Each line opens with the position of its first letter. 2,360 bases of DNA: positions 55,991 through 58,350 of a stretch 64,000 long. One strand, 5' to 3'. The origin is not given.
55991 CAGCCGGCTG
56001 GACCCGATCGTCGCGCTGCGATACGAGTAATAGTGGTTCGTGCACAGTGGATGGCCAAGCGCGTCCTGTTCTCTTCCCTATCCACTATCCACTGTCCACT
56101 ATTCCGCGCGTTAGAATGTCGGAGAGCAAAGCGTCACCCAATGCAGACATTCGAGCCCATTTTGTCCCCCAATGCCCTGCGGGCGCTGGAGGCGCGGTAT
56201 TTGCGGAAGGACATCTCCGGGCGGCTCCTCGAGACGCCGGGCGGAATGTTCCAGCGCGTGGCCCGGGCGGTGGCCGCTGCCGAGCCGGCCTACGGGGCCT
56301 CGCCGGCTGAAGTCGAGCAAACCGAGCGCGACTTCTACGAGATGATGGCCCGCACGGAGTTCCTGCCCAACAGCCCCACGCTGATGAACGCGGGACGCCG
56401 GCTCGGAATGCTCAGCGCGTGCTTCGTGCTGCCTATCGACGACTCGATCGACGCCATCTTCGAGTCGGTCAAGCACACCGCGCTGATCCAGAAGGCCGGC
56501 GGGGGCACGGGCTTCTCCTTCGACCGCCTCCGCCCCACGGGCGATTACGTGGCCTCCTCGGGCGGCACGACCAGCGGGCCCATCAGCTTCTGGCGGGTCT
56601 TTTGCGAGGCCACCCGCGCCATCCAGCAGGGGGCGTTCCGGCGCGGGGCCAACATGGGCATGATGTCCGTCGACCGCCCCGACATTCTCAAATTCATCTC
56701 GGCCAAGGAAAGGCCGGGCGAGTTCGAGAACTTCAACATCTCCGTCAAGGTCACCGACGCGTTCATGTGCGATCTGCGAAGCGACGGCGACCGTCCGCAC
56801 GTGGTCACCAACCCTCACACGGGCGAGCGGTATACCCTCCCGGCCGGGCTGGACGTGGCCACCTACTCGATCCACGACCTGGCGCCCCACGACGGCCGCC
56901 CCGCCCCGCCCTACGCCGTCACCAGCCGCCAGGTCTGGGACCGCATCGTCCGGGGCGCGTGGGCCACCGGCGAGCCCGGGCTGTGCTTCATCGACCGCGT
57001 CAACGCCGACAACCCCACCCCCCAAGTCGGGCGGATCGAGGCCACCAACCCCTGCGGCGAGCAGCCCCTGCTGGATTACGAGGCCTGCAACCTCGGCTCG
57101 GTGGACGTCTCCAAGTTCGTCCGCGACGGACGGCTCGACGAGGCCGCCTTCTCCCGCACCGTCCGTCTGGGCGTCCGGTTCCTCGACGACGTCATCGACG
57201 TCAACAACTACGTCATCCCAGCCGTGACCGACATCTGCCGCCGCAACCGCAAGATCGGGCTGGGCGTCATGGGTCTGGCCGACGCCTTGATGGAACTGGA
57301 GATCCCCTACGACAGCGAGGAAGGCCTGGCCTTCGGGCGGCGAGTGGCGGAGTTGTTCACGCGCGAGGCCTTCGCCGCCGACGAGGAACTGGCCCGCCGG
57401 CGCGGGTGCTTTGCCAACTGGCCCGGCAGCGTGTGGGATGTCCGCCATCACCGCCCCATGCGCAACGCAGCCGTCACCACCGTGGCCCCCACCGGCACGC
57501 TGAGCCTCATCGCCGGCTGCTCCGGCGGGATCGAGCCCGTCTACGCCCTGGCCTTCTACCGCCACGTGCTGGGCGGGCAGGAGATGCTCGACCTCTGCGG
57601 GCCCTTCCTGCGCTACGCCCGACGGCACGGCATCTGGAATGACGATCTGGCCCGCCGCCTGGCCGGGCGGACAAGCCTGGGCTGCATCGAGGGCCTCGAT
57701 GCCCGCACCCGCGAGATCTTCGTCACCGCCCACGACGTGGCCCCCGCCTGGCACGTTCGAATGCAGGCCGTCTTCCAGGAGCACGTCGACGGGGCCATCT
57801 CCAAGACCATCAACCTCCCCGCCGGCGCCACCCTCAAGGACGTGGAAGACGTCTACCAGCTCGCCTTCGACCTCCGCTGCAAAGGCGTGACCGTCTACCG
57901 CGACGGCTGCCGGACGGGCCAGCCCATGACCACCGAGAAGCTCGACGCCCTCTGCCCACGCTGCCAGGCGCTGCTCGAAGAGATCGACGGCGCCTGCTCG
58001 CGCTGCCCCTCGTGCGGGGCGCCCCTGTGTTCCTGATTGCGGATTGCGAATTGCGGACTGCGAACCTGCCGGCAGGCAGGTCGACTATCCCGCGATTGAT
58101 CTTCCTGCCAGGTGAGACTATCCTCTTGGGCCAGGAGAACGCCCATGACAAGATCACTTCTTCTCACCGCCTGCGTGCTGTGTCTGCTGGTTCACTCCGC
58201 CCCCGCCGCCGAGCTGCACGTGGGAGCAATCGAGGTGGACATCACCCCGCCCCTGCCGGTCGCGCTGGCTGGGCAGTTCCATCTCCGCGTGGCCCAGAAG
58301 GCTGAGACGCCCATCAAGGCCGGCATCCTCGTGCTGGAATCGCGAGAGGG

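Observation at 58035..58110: REP-like palindromic element, copy 2 (between nrdJ and the ceramidase-like gene)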

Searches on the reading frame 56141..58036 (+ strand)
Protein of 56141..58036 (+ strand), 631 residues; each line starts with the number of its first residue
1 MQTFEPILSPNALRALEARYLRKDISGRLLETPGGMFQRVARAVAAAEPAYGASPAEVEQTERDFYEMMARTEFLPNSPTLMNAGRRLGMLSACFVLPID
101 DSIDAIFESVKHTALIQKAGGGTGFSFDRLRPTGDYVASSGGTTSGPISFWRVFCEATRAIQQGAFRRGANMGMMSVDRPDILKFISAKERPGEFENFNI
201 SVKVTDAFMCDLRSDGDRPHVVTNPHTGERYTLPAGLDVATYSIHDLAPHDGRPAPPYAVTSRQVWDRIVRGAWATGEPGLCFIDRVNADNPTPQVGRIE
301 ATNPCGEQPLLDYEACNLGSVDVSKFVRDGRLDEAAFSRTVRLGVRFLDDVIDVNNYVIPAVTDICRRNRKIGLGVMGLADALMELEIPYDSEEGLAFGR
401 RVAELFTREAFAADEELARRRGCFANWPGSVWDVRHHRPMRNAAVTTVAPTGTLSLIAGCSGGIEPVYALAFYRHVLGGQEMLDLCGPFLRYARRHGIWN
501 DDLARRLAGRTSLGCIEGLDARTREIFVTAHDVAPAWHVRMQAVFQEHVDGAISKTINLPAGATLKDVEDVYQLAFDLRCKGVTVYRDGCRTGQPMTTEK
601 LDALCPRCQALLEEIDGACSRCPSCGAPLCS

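Call 70: find_homologous_proteins(query=window:56141-58036:+, max_evalue=1e-100)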
Query window:56141-58036:+ (631 aa): 7993 proteins with E <= 1e-100 among 8000 candidates; the best 120 are listed.
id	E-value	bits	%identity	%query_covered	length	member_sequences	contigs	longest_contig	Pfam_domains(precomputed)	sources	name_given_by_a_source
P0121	0.0e+0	1467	100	100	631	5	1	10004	PF02867.21,PF00317.27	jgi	-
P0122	0.0e+0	1027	72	100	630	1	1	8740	PF02867.21,PF00317.27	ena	-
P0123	0.0e+0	1016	72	99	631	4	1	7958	PF02867.21,PF00317.27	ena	-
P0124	0.0e+0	1012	70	99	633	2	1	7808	PF02867.21,PF00317.27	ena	-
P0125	0.0e+0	1010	70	100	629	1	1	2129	PF02867.21,PF00317.27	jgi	jgi:ribonucleoside-diphosphate reductase alpha chain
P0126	7.9e-298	1007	71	99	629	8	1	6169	PF02867.21,PF00317.27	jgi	-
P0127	1.4e-297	1007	71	100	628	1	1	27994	PF02867.21,PF00317.27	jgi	-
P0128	4.3e-297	1005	70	99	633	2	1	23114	PF02867.21,PF00317.27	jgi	-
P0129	9.3e-297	1004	71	99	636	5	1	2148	PF02867.21,PF00317.27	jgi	jgi:ribonucleoside-diphosphate reductase alpha chain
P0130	1.3e-295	1000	70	99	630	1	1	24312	PF02867.21,PF00317.27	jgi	-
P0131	1.1e-293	994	68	100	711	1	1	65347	PF02867.21,PF00317.27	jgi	-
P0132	1.4e-292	990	69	99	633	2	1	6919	PF02867.21,PF00317.27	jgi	-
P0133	5.5e-292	988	70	99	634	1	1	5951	PF02867.21,PF00317.27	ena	-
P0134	8.1e-292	988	69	99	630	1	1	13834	PF02867.21,PF00317.27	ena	-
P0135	1.4e-290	984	69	99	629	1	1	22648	PF02867.21,PF00317.27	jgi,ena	-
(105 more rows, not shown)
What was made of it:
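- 56141..58036 (+): nrdJ, adenosylcobalamin-dependent ribonucleotide reductase; its TGA (58034-58036) overlaps the first heptamer. Homologues are named adenosylcobalamin-dependent RNR of Phycisphaerae (call 70).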

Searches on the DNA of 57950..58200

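Call 19: search_rna_families(source=window, start=57950, end=58200, threshold=evalue, max_evalue=10)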
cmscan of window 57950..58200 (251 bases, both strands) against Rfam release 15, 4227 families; matches with E-value up to 10: 1.
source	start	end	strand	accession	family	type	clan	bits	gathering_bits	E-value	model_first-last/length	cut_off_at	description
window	58053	58127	-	RF03771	mir-341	Gene; miRNA;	-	15.3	90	1.6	1-96/96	no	mir-341 microRNA precursor family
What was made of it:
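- On Any Rfam RNA family: Nothing credible at E up to 10 around the element (call 19).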
